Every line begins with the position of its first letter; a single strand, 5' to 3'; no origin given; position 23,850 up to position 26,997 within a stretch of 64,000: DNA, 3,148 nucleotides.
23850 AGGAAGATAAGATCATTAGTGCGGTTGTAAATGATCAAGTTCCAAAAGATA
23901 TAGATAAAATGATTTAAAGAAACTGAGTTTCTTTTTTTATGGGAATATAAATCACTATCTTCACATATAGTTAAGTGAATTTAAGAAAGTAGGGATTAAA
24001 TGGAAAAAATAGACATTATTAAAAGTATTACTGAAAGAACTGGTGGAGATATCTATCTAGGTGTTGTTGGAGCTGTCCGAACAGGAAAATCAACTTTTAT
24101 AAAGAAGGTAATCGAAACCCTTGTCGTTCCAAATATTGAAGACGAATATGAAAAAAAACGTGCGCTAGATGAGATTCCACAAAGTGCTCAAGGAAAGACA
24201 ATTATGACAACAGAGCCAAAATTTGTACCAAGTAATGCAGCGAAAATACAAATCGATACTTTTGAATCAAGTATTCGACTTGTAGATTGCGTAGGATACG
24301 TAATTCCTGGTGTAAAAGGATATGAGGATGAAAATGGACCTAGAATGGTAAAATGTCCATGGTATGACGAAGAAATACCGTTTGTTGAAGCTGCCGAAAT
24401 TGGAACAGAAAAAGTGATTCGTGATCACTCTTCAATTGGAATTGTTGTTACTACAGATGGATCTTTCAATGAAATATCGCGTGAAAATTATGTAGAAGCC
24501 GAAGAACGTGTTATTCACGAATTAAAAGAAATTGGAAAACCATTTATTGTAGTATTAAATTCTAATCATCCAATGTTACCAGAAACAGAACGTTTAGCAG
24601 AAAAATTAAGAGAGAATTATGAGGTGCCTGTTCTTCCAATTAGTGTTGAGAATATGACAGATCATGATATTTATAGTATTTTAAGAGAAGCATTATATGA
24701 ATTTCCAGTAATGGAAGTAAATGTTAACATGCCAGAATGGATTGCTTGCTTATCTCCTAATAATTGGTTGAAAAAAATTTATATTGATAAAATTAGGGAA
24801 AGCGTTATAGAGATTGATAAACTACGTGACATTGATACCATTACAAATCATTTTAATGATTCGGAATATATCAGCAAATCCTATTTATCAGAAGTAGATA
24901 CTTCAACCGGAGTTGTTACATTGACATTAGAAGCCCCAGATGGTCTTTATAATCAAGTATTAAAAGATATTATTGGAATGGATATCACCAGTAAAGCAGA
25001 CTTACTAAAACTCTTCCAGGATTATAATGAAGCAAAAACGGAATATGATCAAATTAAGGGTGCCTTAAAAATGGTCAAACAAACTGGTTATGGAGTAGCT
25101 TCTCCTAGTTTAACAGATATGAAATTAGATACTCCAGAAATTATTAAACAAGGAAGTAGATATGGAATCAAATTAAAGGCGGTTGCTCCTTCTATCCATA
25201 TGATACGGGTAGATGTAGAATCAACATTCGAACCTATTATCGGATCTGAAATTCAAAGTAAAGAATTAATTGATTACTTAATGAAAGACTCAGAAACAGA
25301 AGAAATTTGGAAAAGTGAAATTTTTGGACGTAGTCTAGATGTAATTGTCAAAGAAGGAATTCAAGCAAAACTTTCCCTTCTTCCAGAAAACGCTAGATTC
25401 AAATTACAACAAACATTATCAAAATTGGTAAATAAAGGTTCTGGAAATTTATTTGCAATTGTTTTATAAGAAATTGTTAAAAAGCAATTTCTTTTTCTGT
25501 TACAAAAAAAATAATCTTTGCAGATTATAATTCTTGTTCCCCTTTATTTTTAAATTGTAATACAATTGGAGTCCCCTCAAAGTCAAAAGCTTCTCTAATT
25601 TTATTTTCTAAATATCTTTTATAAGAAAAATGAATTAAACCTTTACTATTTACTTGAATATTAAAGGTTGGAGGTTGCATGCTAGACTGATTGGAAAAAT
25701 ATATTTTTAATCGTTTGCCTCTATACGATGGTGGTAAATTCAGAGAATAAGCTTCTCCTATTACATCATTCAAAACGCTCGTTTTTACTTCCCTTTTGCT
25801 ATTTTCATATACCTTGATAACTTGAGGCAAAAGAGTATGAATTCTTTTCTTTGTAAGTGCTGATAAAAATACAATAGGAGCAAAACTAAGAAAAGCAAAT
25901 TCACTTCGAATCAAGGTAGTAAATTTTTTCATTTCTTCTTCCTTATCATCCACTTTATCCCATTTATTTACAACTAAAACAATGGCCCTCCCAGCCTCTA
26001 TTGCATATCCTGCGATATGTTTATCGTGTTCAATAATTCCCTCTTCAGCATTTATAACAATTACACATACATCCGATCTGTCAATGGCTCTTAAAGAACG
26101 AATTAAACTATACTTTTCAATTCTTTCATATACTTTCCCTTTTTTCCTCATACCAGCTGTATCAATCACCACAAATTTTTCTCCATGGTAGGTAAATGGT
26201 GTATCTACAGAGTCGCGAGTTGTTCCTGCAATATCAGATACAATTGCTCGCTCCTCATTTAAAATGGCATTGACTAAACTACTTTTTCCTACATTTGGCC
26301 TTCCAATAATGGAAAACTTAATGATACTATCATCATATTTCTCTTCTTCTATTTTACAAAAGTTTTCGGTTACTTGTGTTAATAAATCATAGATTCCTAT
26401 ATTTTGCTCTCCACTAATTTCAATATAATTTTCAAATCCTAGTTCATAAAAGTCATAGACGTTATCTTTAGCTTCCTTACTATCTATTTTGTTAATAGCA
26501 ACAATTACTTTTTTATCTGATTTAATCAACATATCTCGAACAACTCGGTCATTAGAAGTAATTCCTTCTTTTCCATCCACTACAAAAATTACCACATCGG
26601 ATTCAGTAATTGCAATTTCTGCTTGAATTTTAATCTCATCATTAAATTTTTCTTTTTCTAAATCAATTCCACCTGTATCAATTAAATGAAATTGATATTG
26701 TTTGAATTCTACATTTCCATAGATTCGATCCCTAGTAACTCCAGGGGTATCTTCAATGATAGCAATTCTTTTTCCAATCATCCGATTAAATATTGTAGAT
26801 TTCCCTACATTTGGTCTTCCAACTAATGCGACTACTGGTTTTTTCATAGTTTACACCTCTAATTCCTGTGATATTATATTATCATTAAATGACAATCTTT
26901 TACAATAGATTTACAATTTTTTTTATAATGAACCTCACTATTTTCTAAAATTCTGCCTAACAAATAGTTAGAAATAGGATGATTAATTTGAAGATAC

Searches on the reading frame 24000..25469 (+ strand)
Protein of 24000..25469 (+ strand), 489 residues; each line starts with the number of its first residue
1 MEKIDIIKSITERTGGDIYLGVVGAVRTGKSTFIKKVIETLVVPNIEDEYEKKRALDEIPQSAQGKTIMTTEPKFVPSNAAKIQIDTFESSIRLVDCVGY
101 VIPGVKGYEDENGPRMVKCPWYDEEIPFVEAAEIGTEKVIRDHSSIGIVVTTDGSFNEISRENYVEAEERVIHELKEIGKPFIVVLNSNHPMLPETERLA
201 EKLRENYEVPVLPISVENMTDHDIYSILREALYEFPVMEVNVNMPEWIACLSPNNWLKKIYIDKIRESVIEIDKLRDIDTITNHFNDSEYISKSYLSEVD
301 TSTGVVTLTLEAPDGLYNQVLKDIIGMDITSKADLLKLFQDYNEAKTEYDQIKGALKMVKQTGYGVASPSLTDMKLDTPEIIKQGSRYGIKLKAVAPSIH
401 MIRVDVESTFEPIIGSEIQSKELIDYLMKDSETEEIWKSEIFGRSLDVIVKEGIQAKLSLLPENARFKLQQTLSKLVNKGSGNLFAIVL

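Call 84: search_protein_families(library=pfam, proteins=[window:24000-25469:+], max_evalue=0.00001)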
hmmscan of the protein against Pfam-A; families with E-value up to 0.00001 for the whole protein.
window:24000-25469:+ (489 aa): 3 families
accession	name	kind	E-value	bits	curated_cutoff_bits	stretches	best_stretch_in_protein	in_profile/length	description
PF09547.16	SpoIVA_ATPase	-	1.9e-109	365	26.6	1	1-236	1-237/237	Stage IV sporulation protein A, ATPase domain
PF20438.3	SpoIVA_middle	-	3.9e-62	210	25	1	237-415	1-179/179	Stage IV sporulation protein A, middle domain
PF20439.3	SpoIVA_C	-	1.4e-24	86.5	25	1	416-489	1-76/76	Sporulation stage IV protein A, C-terminal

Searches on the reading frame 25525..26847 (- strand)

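Call 84: search_protein_families(library=pfam, proteins=[window:25525-26847:-], max_evalue=0.00001)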
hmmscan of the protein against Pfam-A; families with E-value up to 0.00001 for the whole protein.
window:25525-26847:- (440 aa): 11 families
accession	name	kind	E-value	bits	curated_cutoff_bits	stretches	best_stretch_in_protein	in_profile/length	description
PF01926.29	MMR_HSR1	-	5.3e-60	200.9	21.9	2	6-120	2-113/113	50S ribosome-binding GTPase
PF02421.24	FeoB_N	-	2.4e-30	105.6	27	2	6-155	3-152/156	Ferrous iron transport protein B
PF14714.11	KH_dom-like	-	9.4e-29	100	27.3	1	354-433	2-81/81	KH-domain-like of EngA bacterial GTPase enzymes, C-terminal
PF00009.33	GTP_EFTU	-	4e-25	89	26.5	2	175-347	3-186/188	Elongation factor Tu GTP binding domain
PF03193.22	RsgA_GTPase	-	2.2e-11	44.3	30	1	76-235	16-170/174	RsgA GTPase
PF04548.22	AIG1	-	4.5e-11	42.9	27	0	180-277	5-102/212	AIG1 family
PF00350.29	Dynamin_N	-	6.1e-11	43.1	27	0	6-35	1-30/168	Dynamin family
PF08477.19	Roc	-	6.1e-10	39.8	27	0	6-122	2-119/119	Ras of Complex, Roc, domain of DAPkinase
PF00071.28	Ras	-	1.7e-07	31.4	21.6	0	6-162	2-159/162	Ras family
PF09439.16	SRPRB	-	8.6e-06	25.7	25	0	2-108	2-101/178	Signal recognition particle receptor beta subunit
PF00025.27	Arf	-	9.4e-06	25.7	22.3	0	6-129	17-133/174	ADP-ribosylation factor family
